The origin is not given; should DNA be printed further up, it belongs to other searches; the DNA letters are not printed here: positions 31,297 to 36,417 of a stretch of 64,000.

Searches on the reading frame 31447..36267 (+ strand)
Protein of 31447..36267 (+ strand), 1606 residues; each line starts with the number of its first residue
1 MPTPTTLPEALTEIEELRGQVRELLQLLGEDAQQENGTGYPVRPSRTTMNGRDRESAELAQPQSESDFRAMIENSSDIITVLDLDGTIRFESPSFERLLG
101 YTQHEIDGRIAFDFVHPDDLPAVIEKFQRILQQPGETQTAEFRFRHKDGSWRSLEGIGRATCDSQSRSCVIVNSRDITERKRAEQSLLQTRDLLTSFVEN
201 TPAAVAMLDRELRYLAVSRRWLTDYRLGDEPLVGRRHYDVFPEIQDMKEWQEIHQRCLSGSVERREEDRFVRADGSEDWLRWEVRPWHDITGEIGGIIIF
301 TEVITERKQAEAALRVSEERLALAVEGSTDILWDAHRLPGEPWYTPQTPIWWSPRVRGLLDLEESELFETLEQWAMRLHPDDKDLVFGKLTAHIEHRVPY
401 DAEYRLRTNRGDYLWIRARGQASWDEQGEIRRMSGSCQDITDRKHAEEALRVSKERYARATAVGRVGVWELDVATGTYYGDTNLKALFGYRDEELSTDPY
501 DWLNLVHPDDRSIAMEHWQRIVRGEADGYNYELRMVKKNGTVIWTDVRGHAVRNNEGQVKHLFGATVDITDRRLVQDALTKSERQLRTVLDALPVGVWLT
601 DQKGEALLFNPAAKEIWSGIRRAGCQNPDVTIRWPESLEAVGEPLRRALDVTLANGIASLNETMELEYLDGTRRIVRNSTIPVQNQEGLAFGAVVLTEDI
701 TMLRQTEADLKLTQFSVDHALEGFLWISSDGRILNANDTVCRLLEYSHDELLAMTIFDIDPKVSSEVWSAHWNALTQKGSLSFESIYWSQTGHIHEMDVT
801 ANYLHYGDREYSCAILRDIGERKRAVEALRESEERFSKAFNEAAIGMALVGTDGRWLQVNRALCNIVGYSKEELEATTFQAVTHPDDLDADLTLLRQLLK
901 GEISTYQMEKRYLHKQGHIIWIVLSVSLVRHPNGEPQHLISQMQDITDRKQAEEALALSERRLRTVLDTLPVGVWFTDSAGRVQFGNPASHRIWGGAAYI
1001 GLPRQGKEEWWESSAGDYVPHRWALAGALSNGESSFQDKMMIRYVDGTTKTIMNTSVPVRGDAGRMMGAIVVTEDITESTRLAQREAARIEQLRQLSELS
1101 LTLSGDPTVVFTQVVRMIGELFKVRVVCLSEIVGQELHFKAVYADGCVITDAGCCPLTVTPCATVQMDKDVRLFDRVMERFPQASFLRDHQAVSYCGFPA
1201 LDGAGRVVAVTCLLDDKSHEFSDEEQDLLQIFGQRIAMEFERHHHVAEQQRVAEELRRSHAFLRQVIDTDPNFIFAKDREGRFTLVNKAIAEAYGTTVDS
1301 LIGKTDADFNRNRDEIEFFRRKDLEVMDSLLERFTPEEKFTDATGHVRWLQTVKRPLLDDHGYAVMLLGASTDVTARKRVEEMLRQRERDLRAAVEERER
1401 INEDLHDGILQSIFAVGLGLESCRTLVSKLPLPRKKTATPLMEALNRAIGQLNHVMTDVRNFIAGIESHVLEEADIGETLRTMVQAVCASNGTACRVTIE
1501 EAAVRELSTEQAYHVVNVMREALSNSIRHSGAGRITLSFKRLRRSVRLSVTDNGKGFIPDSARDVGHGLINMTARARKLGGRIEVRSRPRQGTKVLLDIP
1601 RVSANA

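Call 58: search_protein_families(library=pfam, proteins=[window:31447-36267:+], max_evalue=0.00001)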
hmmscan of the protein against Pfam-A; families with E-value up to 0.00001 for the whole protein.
window:31447-36267:+ (1606 aa): 11 families
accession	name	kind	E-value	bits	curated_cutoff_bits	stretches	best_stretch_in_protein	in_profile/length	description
PF08447.18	PAS_3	-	9.6e-86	282.6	25.6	4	350-435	2-87/89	PAS fold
PF08448.16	PAS_4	-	1.3e-81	270.4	23.1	5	198-309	1-110/110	PAS fold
PF00989.32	PAS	-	3e-69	230.6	22.6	3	67-177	2-113/113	PAS fold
PF13426.13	PAS_9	-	1.3e-54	183.2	27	2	846-948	3-103/103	PAS domain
PF13188.13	PAS_8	-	2.2e-35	119.8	21.8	0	68-123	3-57/65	PAS domain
PF14598.12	PAS_11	-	4.5e-17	62.4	25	1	80-159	6-84/109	PAS domain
PF02518.31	HATPase_c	-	2.6e-12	47.6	26.4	1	1514-1601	5-109/111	Histidine kinase-, DNA gyrase B-, and HSP90-like ATPase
PF01590.32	GAF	-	3.3e-12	47.5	22.4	1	1106-1239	1-132/133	GAF domain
PF07730.19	HisKA_3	-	7.4e-08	33.3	24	1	1397-1460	1-64/68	Histidine kinase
PF13596.12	PAS_10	-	2e-07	32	22.1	0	195-301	2-102/106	PAS domain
PF13581.12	HATPase_c_2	-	3.6e-06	27.4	27.4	0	1492-1565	9-87/127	Histidine kinase-like ATPase domain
